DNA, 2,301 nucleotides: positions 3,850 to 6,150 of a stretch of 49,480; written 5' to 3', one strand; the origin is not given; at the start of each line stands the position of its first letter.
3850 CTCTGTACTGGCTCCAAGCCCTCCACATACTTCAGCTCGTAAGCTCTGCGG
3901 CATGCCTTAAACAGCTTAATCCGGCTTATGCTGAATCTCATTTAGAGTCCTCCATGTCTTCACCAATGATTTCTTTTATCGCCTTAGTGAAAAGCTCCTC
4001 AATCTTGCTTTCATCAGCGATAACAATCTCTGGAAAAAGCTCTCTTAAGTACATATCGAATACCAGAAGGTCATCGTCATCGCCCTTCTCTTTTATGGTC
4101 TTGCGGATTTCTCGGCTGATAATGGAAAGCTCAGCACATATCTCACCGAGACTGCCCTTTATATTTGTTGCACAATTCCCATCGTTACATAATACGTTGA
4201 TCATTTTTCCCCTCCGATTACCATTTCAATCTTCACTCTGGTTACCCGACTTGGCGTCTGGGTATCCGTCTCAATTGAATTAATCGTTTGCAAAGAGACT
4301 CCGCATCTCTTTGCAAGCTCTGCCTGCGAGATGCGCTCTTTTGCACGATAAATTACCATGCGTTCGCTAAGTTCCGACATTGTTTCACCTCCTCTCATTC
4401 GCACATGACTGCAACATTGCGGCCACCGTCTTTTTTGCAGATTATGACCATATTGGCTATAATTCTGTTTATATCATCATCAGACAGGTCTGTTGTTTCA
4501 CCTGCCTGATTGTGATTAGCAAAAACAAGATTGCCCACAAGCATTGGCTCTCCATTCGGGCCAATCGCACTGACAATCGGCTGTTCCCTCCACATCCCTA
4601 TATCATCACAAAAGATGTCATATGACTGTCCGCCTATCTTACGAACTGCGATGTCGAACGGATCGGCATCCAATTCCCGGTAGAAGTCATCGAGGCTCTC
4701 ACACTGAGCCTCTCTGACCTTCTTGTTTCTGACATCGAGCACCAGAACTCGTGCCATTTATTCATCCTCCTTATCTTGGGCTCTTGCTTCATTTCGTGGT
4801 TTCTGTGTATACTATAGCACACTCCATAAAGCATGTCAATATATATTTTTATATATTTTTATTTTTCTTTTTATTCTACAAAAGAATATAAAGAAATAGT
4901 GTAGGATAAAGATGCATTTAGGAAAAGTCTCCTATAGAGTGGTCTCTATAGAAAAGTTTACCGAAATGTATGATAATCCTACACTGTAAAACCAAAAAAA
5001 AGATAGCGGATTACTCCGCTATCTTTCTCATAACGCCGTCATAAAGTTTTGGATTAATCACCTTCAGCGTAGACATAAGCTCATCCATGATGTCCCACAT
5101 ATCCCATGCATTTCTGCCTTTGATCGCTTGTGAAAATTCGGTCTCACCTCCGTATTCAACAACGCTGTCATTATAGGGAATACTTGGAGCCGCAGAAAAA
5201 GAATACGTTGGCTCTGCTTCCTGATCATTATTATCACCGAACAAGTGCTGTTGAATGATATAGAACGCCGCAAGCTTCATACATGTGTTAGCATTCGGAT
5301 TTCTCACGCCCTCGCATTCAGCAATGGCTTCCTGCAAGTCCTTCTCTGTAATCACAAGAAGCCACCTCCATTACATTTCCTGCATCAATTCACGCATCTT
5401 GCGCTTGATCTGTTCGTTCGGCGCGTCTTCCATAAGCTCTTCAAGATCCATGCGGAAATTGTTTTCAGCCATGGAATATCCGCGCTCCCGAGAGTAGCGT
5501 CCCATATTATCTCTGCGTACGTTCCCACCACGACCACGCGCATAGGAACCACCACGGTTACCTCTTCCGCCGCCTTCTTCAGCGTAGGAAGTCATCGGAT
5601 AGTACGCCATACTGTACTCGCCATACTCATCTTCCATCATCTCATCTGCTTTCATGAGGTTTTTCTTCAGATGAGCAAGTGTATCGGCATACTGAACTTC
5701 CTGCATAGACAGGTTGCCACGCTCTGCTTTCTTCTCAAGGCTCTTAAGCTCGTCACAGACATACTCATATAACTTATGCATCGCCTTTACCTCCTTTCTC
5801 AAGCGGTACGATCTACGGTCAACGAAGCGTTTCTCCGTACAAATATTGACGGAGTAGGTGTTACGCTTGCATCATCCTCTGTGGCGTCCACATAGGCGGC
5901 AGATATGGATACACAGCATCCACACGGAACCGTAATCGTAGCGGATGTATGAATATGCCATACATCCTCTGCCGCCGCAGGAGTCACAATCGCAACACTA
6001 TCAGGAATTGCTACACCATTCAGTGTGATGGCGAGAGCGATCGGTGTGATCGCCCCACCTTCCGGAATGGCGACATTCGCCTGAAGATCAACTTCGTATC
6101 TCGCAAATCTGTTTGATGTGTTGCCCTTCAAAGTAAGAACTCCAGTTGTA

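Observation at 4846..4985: Two inverted copies of an 88-bp quasi-palindrome plus AT-rich tract, 23 kb apart (copy A)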

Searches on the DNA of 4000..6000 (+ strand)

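Call 5: search_dna_similar(query=window:4000-6000:+, collection=phages, mode=distant, max_rows=30)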
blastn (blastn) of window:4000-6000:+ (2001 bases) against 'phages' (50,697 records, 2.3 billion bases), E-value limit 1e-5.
No match.

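Call 96: search_rna_families(source=window, start=4600, end=5200, threshold=evalue, max_evalue=1)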
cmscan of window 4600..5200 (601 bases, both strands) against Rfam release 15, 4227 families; matches with E-value up to 1: 2.
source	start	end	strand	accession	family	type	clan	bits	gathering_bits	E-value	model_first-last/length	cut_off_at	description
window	5150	5178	-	RF01135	sR24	Gene; snRNA; snoRNA; CD-box;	-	17.5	36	0.24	1-55/55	no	Small nucleolar RNA sR24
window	4910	4983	+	RF02777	OppA_thermometer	Cis-reg; thermoregulator;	-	16.6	290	0.039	1-304/304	no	OppA 5' UTR thermometer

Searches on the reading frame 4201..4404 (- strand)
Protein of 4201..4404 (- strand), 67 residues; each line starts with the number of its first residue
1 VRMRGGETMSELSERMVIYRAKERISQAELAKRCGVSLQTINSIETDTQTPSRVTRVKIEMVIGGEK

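Call 7: search_protein_families(library=phrogs, proteins=[window:4201-4404:-], max_evalue=0.01)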
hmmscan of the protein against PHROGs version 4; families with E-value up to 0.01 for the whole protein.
window:4201-4404:- (67 aa): 22 families
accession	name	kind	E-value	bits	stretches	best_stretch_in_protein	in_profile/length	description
phrog_8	-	transcription regulation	1.4e-09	38.9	1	3-53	68-118/346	transcriptional regulator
phrog_2328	-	transcription regulation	9.6e-09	36.1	1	8-64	12-68/128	transcriptional repressor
phrog_2104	-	unknown function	8.1e-08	33.4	1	15-62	43-90/103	-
phrog_5823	-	transcription regulation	2.4e-07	31.3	1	9-55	4-50/404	transcriptional regulator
phrog_3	-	transcription regulation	4.8e-07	30.9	1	3-61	80-135/430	transcriptional repressor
phrog_7241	-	transcription regulation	1.3e-05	26.3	1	17-60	67-110/122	transcriptional regulator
phrog_1373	-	transcription regulation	1.5e-05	26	1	14-52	66-104/166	transcriptional regulator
phrog_2439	-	transcription regulation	1.7e-05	24.9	1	13-62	9-58/367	transcriptional regulator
phrog_4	-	transcription regulation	0.00013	22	1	8-52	129-173/400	transcriptional repressor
phrog_7126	-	DNA, RNA and nucleotide metabolism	0.0003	21.7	1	16-49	22-55/120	HTH DNA binding protein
phrog_24325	-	transcription regulation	0.00036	21.9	1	11-50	52-91/133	transcriptional regulator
phrog_147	-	transcription regulation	0.0006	21.1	1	9-52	2-46/100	transcriptional regulator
phrog_2967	-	transcription regulation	0.00069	20.2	1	3-55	2-53/225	transcriptional regulator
phrog_4583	-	transcription regulation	0.00078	20.4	1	8-46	7-45/81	transcriptional repressor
phrog_2339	-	DNA, RNA and nucleotide metabolism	0.00087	20.3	1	8-45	22-59/98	HTH DNA binding protein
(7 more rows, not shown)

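Call 90: search_protein_families(library=pfam, proteins=[window:4201-4404:-], max_evalue=0.01)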
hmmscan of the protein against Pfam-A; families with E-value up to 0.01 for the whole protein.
window:4201-4404:- (67 aa): 10 families
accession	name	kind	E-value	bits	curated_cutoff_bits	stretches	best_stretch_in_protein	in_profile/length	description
PF01381.28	HTH_3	-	1.2e-08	35.3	23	1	19-55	4-40/55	Helix-turn-helix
PF13412.12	HTH_24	-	1.9e-06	27.8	21.9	1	20-43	13-36/48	Winged helix-turn-helix DNA-binding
PF13560.12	HTH_31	-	3.8e-06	27.6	27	1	12-53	2-44/64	Helix-turn-helix domain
PF04545.22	Sigma70_r4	-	0.00016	21.6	24.1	1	14-47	9-43/50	Sigma-70, region 4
PF13384.12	HTH_23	-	0.00034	20.8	24.6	1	16-42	9-35/50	Homeodomain-like domain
PF13443.12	HTH_26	-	0.00048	20.7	22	1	20-59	6-43/63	Cro/C1-type HTH DNA-binding domain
PF12802.13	MarR_2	-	0.00088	19.8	27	1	17-43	13-39/61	MarR family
PF13542.12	HTH_Tnp_ISL3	-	0.00097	19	27.4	1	9-44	12-46/51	Helix-turn-helix domain of transposase family ISL3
PF08279.18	HTH_11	-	0.0018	18.5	25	1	18-41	9-32/55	HTH domain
PF12844.13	HTH_19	-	0.0081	16.5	30.2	1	19-55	7-43/64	Helix-turn-helix domain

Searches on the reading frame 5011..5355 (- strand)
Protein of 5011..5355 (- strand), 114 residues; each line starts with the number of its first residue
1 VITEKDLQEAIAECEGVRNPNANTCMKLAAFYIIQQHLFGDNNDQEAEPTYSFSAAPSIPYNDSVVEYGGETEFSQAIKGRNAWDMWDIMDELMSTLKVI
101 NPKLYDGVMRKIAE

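Call 7: search_protein_families(library=phrogs, proteins=[window:5011-5355:-], max_evalue=0.01)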
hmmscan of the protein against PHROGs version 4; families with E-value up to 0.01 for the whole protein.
window:5011-5355:- (114 aa): 0 families

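Call 17: find_encoding_contigs(protein=window:5011-5355:-, flank=6000, max_places=10)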
Protein window:5011-5355:- (114 aa): 3 contigs read that carry it; 2 places shown.
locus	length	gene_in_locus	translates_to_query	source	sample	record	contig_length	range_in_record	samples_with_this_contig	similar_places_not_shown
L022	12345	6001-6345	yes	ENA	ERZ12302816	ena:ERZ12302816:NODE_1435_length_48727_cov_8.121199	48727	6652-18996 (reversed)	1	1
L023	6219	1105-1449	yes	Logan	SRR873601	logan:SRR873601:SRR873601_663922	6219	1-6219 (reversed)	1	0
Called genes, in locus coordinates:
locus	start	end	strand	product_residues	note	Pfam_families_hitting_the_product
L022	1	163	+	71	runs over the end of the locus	PF13613:HTH_Tnp_4 (faint), PF04545:Sigma70_r4 (faint)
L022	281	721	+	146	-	-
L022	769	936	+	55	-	-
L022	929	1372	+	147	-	-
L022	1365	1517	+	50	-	-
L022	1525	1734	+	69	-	-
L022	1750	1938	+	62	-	-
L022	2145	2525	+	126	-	-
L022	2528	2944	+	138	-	-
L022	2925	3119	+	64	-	-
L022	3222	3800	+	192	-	-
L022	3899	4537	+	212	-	-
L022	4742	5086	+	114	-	-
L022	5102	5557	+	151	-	-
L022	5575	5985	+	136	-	-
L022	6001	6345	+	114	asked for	-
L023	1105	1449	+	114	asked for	-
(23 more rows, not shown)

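Call 90: search_protein_families(library=pfam, proteins=[window:5011-5355:-], max_evalue=0.01)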
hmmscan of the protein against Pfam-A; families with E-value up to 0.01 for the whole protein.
window:5011-5355:- (114 aa): 0 families
